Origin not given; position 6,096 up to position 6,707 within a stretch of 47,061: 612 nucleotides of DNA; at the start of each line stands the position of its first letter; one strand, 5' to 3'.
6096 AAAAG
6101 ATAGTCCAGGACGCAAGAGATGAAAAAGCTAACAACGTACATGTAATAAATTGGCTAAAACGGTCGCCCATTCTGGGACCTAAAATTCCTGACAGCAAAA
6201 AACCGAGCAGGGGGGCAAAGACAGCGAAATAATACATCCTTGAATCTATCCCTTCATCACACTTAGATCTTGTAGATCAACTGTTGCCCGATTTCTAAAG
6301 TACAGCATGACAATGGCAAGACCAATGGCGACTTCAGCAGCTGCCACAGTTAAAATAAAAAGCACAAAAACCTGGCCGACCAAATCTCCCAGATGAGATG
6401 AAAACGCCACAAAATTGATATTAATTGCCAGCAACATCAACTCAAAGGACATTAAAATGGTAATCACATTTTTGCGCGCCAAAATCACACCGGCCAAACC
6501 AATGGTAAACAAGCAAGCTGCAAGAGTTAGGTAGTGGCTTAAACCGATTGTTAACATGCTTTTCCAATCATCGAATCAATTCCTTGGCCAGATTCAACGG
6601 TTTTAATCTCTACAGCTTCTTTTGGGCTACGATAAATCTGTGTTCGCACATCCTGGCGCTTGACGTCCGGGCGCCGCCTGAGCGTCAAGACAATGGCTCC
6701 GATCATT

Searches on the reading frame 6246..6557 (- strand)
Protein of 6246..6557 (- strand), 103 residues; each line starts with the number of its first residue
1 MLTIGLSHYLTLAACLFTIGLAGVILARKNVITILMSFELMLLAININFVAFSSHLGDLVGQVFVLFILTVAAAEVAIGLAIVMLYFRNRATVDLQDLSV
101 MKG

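Call 59: search_protein_families(library=pfam, proteins=[window:6246-6557:-], max_evalue=0.001)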
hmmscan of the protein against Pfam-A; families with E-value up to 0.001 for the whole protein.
window:6246-6557:- (103 aa): 1 family
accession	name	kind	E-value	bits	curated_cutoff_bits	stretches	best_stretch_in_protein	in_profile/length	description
PF00420.29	Oxidored_q2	-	2.6e-29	101.3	26.1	1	8-103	1-95/95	NADH-ubiquinone/plastoquinone oxidoreductase chain 4L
